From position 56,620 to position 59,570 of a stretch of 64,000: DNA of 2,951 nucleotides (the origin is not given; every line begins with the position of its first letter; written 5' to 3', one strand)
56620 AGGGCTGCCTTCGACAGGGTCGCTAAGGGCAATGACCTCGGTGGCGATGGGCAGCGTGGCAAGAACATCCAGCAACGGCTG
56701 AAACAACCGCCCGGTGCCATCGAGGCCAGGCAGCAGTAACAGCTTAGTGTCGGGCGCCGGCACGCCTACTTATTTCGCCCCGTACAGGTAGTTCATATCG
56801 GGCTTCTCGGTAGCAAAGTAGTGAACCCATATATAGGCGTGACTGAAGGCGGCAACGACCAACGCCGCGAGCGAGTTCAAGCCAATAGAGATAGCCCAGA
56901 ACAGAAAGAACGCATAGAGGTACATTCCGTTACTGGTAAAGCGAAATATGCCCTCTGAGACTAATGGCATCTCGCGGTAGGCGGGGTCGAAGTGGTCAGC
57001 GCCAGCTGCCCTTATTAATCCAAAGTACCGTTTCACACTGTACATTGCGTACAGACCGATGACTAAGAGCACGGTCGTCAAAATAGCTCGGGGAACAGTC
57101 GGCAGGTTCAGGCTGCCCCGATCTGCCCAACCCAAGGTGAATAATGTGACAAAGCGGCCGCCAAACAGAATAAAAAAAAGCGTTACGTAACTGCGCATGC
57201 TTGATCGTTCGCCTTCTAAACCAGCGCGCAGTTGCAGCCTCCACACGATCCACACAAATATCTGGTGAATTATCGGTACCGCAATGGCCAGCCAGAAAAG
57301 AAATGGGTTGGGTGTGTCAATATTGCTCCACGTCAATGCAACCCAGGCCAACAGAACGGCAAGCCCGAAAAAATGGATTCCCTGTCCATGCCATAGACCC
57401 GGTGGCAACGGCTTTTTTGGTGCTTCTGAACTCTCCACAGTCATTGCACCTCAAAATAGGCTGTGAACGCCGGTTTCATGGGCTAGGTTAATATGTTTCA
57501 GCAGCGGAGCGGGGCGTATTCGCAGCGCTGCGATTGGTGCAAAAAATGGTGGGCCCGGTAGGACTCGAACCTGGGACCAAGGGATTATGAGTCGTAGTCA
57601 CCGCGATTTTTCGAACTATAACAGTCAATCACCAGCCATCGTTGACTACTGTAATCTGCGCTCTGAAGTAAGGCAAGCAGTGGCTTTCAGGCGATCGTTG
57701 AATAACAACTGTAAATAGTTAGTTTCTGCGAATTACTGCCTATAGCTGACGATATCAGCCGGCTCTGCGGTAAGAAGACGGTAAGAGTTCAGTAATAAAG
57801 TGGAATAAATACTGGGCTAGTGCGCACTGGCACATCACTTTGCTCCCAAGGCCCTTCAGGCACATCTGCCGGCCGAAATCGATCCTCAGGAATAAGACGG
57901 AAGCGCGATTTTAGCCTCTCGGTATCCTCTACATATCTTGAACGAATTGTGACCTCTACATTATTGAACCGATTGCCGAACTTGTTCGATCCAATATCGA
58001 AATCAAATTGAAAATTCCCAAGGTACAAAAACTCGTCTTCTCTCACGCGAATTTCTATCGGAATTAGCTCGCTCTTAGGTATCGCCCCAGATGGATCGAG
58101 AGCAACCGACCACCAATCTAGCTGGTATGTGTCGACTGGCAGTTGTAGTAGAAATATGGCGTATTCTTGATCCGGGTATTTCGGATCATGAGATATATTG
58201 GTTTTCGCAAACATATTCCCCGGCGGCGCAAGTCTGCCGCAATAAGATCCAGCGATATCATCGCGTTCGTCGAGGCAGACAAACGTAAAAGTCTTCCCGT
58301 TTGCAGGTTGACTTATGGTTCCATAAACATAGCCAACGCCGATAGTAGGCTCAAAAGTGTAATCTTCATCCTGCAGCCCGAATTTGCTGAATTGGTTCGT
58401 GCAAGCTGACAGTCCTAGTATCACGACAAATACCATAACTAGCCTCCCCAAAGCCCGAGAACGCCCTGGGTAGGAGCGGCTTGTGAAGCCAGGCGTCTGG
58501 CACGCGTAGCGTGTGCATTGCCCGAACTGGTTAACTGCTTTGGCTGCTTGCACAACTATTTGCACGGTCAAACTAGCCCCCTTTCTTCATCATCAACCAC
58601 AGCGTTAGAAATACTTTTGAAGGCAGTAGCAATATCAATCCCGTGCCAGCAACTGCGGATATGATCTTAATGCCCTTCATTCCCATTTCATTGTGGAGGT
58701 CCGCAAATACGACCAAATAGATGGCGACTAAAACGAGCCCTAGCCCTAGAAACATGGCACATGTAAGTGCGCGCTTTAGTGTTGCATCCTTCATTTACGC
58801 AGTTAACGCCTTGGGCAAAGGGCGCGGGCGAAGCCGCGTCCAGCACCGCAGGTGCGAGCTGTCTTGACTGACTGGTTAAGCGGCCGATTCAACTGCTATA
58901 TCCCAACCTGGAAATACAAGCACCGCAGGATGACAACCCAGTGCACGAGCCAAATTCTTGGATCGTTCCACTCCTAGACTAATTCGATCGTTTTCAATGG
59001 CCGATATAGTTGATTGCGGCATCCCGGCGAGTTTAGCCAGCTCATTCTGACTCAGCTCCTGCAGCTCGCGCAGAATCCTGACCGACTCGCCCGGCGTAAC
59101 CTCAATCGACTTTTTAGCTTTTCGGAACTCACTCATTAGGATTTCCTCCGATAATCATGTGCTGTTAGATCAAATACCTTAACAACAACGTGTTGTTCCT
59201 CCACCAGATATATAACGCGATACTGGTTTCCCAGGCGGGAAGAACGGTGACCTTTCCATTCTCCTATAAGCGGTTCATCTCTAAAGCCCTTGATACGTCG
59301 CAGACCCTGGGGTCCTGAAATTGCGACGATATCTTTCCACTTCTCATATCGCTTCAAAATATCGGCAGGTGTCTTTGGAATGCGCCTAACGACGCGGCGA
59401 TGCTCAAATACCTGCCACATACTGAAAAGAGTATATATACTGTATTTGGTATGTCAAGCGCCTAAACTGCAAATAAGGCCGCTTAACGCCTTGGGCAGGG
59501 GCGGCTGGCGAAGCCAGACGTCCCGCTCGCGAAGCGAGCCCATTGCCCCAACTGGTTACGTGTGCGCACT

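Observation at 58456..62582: Integron-type cassette array: eight attC-like repeats alternating with short cassettes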

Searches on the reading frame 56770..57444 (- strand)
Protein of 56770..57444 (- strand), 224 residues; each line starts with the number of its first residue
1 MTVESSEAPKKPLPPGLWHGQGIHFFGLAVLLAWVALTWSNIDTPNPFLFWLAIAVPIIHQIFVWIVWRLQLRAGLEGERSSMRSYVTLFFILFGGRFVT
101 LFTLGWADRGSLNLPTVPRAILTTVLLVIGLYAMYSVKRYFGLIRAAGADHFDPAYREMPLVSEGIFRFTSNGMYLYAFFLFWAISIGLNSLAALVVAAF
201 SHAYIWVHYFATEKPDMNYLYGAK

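Call 15: find_encoding_contigs(protein=window:56770-57444:-, flank=10000, max_places=8)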
Protein window:56770-57444:- (224 aa): no gene with exactly this product is on record in the collection.

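Call 34: search_protein_families(library=ncbifam, max_evalue=0.001, proteins=[window:56770-57444:-])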
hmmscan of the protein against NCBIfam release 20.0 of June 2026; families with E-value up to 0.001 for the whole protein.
window:56770-57444:- (224 aa): 0 families

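Call 40: find_related_loci(query=window:56770-57444:-, collection=metagenome_contigs, flank=10000)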
Query window:56770-57444:- (224 aa) in metagenome_contigs; peptide patterns used: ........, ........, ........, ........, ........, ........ (x = any residue, [..] = any of these).
81 stretches matched a pattern; 32 encode a relative of the query (tblastn E <= 1e-3); 32 distinct loci.
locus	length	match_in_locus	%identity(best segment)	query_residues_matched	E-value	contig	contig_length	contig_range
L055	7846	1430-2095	69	1-222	8e-102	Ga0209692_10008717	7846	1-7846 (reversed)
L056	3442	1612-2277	69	1-222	2e-103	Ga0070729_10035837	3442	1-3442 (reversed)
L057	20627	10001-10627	64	14-222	4e-89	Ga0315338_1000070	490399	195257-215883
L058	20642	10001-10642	60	11-224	5e-88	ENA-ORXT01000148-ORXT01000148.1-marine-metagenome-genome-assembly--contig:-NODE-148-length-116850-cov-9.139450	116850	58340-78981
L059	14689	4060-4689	60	14-223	7e-87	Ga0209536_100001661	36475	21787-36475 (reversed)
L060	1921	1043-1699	60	5-223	1e-90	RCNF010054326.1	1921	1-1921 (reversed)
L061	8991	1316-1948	60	11-221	4e-85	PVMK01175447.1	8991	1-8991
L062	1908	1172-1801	62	15-224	1e-88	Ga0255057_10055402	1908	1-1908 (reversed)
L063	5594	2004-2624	59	15-221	2e-83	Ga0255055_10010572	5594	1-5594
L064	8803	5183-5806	59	17-224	9e-83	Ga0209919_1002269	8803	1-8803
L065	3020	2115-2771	58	6-224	1e-80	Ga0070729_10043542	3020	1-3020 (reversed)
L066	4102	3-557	62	39-223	2e-79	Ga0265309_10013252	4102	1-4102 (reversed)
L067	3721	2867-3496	57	14-223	5e-78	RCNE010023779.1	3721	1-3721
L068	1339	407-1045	55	12-224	5e-81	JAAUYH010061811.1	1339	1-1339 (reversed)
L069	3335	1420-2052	55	14-224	2e-70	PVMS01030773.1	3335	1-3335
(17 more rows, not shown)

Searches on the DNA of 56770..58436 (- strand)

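Call 25: search_rna_families(source=window, start=57300, end=57900, threshold=evalue, max_evalue=1, show_alignments=2)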
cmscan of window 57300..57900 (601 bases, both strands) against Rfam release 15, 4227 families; matches with E-value up to 1: 0.
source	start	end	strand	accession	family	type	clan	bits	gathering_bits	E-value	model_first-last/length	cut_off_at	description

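Call 42: search_with_rna_model(model_id=R1, sources=[L055, L056, L057, L058, L059, L060, L061, L062, L063, L064, L065, L066, L067, L068, L069, L070, L071, L072, L073, L074, L075, L076, L077, L078, L079, L080, L081, L082, L083, L084, L085, L086], max_evalue=0.01)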
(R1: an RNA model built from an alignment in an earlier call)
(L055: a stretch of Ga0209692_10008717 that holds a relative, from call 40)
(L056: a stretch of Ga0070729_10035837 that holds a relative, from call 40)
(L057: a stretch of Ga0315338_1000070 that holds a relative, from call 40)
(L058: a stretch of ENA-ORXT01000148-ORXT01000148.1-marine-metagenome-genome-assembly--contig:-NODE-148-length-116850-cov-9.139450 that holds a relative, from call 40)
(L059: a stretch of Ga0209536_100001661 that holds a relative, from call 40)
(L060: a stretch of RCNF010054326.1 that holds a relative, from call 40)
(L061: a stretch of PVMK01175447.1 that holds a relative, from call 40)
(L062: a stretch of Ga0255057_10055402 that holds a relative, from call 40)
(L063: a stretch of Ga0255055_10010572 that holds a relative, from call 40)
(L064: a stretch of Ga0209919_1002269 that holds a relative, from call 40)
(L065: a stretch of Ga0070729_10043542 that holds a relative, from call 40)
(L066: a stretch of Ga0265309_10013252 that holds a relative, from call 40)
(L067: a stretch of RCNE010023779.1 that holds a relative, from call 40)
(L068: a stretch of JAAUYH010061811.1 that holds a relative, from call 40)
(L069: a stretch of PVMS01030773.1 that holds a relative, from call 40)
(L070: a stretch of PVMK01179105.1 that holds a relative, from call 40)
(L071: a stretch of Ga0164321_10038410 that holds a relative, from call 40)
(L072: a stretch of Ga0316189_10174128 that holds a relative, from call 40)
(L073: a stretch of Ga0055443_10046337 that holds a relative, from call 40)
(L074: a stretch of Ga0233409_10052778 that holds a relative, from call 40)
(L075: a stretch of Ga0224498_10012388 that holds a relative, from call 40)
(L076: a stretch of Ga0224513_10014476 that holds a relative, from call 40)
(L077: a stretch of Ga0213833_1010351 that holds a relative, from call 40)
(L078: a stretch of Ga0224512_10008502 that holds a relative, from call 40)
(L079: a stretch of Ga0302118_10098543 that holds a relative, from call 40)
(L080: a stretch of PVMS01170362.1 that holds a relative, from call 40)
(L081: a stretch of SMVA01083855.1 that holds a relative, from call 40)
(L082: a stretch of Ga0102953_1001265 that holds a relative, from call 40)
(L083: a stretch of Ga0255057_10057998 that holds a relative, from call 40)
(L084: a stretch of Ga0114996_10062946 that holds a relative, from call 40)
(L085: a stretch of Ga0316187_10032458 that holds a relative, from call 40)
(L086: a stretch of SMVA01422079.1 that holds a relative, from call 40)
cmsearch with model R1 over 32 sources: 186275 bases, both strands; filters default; matches with E-value up to 0.01: 0.
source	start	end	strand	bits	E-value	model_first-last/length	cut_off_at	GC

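Call 56: search_with_rna_model(model_id=R1, sources=[L087, L088], max_evalue=1, filters=off)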
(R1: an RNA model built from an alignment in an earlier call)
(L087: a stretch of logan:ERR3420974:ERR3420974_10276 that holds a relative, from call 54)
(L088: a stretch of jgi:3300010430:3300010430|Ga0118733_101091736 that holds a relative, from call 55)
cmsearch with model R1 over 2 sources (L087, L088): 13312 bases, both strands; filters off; matches with E-value up to 1: 3.
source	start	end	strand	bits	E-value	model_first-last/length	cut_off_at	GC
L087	972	1052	-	53.7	1.7e-15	1-81/81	no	0.62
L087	627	707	-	34.3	4.1e-09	1-81/81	no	0.63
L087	1378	1431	-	9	0.74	1-81/81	no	0.54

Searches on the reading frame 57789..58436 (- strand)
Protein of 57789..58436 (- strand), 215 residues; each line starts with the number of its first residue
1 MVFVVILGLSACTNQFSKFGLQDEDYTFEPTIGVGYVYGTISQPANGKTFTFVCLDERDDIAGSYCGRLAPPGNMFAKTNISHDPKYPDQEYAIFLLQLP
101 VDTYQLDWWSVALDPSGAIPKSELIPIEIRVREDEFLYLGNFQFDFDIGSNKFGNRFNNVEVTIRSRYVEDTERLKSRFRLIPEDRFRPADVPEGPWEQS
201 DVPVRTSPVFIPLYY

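Call 11: search_protein_families(library=pfam, max_evalue=0.01, proteins=[window:57789-58436:-])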
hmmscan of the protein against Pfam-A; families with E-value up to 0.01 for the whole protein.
window:57789-58436:- (215 aa): 0 families

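Call 34: search_protein_families(library=ncbifam, max_evalue=0.001, proteins=[window:57789-58436:-])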
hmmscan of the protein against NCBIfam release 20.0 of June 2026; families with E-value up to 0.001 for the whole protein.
window:57789-58436:- (215 aa): 0 families

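Call 44: search_protein_families(library=padloc, max_evalue=0.001, proteins=[window:57789-58436:-])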
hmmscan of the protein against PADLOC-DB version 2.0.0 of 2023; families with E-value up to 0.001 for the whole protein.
window:57789-58436:- (215 aa): 0 families

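Call 53: find_homologous_proteins(query=window:57789-58436:-, max_evalue=0.001)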
Query window:57789-58436:- (215 aa): 2 proteins with E <= 0.001 among 134 candidates.
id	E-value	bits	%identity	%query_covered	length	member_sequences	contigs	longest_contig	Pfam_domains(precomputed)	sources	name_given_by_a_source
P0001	6.0e-145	499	100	100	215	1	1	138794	-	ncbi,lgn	-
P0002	9.0e-107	374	75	100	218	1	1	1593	-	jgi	-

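Call 54: find_encoding_contigs(protein=P0001, flank=10000, max_places=5)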
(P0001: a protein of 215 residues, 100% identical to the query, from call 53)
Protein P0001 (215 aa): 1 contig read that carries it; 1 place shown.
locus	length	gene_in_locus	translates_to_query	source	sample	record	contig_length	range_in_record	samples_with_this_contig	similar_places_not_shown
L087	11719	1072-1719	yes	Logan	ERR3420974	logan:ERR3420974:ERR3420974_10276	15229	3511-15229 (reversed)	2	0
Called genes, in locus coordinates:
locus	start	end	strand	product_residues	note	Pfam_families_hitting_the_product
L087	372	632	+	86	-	PF12844:HTH_19 (weak), PF13560:HTH_31, PF01381:HTH_3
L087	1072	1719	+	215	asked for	-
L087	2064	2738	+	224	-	PF04191:PEMT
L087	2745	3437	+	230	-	-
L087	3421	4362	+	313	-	PF10503:Esterase_PHB (weak)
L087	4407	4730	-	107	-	PF00034:Cytochrom_C (weak), PF13442:Cytochrome_CBB3 (weak)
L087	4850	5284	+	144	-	PF07885:Ion_trans_2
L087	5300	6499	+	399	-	PF01266:DAO (faint), PF01494:FAD_binding_3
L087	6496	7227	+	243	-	PF17645:Amdase (weak)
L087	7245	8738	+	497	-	PF00171:Aldedh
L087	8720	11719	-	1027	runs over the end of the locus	PF00873:ACR_tran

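Call 55: find_encoding_contigs(protein=P0002, flank=10000, max_places=5)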
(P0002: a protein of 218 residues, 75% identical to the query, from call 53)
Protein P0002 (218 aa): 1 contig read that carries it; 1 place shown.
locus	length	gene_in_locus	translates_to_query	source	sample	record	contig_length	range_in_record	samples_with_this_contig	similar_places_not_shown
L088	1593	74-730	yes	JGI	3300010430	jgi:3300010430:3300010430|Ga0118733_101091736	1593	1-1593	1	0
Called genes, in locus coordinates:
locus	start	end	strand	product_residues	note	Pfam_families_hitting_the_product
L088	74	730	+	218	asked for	-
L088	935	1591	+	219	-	?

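Call 69: list_cluster_members(proteins=[P0001, P0003])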
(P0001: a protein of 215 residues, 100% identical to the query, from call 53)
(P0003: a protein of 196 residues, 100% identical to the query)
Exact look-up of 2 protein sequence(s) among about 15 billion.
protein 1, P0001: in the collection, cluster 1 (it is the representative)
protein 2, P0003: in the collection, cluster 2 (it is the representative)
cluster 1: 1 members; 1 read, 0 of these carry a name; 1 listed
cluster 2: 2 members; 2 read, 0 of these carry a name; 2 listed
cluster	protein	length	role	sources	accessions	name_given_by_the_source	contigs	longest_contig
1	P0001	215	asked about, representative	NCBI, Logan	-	-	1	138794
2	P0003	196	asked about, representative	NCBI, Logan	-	-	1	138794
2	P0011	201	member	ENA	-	-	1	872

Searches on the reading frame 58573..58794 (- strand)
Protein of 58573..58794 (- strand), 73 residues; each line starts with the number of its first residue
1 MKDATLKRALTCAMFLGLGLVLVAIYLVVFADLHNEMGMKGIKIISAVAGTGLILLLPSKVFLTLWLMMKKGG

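Call 11: search_protein_families(library=pfam, max_evalue=0.01, proteins=[window:58573-58794:-])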
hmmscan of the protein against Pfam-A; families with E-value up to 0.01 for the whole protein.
window:58573-58794:- (73 aa): 0 families

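Call 44: search_protein_families(library=padloc, max_evalue=0.001, proteins=[window:58573-58794:-])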
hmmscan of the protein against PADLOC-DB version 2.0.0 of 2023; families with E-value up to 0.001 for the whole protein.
window:58573-58794:- (73 aa): 0 families

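Call 68: search_protein_families(library=ncbifam, max_evalue=0.01, proteins=[window:58573-58794:-])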
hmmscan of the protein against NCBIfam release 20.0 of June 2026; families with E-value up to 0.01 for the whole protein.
window:58573-58794:- (73 aa): 0 families

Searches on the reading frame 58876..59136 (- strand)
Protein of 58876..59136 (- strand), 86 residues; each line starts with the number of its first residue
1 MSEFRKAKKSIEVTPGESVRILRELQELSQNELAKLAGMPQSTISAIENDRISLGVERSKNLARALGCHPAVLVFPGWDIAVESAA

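Call 11: search_protein_families(library=pfam, max_evalue=0.01, proteins=[window:58876-59136:-])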
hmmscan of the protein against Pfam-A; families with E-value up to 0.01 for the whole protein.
window:58876-59136:- (86 aa): 11 families
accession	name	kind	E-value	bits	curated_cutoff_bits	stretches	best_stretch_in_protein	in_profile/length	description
PF01381.28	HTH_3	-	2e-15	57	23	1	20-72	2-54/55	Helix-turn-helix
PF13560.12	HTH_31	-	1.9e-10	41.3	27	1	17-71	4-59/64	Helix-turn-helix domain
PF12844.13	HTH_19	-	1.6e-05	25.1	30.2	1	16-67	1-52/64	Helix-turn-helix domain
PF13744.12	HTH_37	-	3.2e-05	24.1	27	1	7-69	11-74/80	Helix-turn-helix domain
PF13443.12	HTH_26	-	0.00013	22.5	22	1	22-71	5-55/63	Cro/C1-type HTH DNA-binding domain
PF13413.12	HTH_25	-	0.00047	20.4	24.6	1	20-53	3-36/62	Helix-turn-helix domain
PF04545.22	Sigma70_r4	-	0.0016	18.3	24.1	1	22-49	15-42/50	Sigma-70, region 4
PF20432.4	Xre-like-HTH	-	0.0018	18.9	25.8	1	17-52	13-50/63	Antitoxin Xre-like helix-turn-helix domain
PF13412.12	HTH_24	-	0.003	17.5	21.9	1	20-46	7-36/48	Winged helix-turn-helix DNA-binding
PF04218.19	CENP-B_N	-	0.0062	16.6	21.2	0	14-49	8-44/53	CENP-B N-terminal DNA-binding domain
PF12840.13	HTH_20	-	0.0076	16.6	27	0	20-45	8-36/51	Helix-turn-helix domain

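Call 44: search_protein_families(library=padloc, max_evalue=0.001, proteins=[window:58876-59136:-])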
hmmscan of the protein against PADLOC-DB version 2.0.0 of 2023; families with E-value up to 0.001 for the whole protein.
window:58876-59136:- (86 aa): 10 families
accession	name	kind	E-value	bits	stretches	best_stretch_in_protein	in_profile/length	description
PDLC02926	HTH_VI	-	2.7e-08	32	1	16-75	3-62/92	-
PDLC03665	Control_protein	-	2.3e-07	29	1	10-73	4-68/77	control protein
PDLC04142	capH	-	3e-07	29.5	1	12-72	4-60/103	capH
PDLC03953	RmrA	-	1.5e-06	25.7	1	13-67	4-58/373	-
PDLC03954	RmrA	-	1.3e-05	22.4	1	11-71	7-67/380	-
PDLC03536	REase_II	-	0.00015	19.5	1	19-68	15-64/237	Type II restriction enzyme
PDLC03949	RmrA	-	0.00028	17.9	1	20-72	8-60/363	-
PDLC03671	Control_protein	-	0.00032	18.9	1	16-67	16-67/84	control protein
PDLC03664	Control_protein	-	0.00077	17.9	1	15-72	14-71/74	control protein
PDLC03951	RmrA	-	0.0009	16.3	1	16-72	10-66/400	-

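Call 68: search_protein_families(library=ncbifam, max_evalue=0.01, proteins=[window:58876-59136:-])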
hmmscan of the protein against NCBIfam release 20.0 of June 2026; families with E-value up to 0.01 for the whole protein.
window:58876-59136:- (86 aa): 13 families
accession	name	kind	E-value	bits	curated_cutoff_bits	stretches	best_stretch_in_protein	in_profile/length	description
TIGR03070.1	couple_hipB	subfamily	2.8e-08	33.6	71.65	1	16-68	4-56/58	type II toxin-antitoxin system Y4mF family antitoxin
NF007408.0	PRK09943.1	equivalog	1e-06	28.5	211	1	12-62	5-55/185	HTH-type transcriptional regulator PuuR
NF007257.0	PRK09706.1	subfamily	6e-06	26.1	101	1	14-76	5-67/135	transcriptional repressor DicA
TIGR02607.1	antidote_HigA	equivalog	7.8e-05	22.4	47.7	1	12-72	4-65/81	HigA family addiction module antitoxin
NF007271.0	PRK09726.1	equivalog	8e-05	22.6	79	1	18-50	16-48/88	type II toxin-antitoxin system antitoxin HipB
TIGR03830.1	CxxCG_CxxCG_HTH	subfamily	0.00015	21.6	61.8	1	6-70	58-120/127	type II TA system antitoxin MqsA family protein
NF006015.0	PRK08154.1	subfamily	0.00062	19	204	1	6-74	22-90/314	anaerobic benzoate catabolism transcriptional regulator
TIGR00270.2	TIGR00270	equivalog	0.00088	19.1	110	1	16-67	77-128/159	multiprotein bridging factor aMBF1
NF047948.1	male_kill_WMK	equivalog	0.0015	18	300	1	7-74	155-222/300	WO male-killing family protein Wmk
TIGR02937.1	sigma70-ECF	superfamily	0.0024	17.5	42.9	1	20-48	126-154/165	sigma-70 family RNA polymerase sigma factor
NF041575.1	antitoxPezA_Strep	equivalog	0.0034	17.3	290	1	16-57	3-44/158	type II toxin-antitoxin system antitoxin PezA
TIGR02612.1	mob_myst_A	hypoth_equivalog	0.004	17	122.6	1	18-69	29-82/150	mobile mystery protein A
NF033788.1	HTH_metalloreg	subfamily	0.0087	15.8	55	0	20-45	18-43/77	metalloregulator ArsR/SmtB family transcription factor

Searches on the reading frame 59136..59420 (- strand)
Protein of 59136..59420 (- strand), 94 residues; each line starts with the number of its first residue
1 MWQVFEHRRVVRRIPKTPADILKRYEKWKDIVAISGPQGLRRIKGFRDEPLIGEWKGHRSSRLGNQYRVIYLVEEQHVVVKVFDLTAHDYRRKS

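Call 11: search_protein_families(library=pfam, max_evalue=0.01, proteins=[window:59136-59420:-])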
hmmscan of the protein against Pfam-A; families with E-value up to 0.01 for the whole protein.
window:59136-59420:- (94 aa): 2 families
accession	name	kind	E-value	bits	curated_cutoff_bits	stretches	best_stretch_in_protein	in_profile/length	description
PF06769.20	YoeB_toxin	-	0.0052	17.2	27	0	48-80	41-73/80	YoeB-like toxin of bacterial type II toxin-antitoxin system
PF05015.19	HigB-like_toxin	-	0.0061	17.4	27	1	3-79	10-84/91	RelE-like toxin of type II toxin-antitoxin system HigB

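Call 16: find_encoding_contigs(protein=window:59136-59420:-, flank=10000, max_places=8)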
Protein window:59136-59420:- (94 aa): no gene with exactly this product is on record in the collection.

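Call 34: search_protein_families(library=ncbifam, max_evalue=0.001, proteins=[window:59136-59420:-])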
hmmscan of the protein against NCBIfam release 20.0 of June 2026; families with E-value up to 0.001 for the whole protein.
window:59136-59420:- (94 aa): 3 families
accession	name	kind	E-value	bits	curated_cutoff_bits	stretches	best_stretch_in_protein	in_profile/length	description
TIGR02385.1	RelE_StbE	subfamily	1.9e-08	34.7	27.9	1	40-88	37-84/88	type II toxin-antitoxin system mRNA interferase toxin, RelE/StbE family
TIGR00053.1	TIGR00053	subfamily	1.6e-05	25.4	87.25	1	44-89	43-88/92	YafQ family addiction module toxin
TIGR02116.1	toxin_Txe_YoeB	equivalog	1.7e-05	25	51.8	1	48-80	41-73/80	Txe/YoeB family addiction module toxin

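Call 44: search_protein_families(library=padloc, max_evalue=0.001, proteins=[window:59136-59420:-])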
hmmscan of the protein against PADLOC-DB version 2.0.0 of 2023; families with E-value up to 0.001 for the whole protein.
window:59136-59420:- (94 aa): 0 families
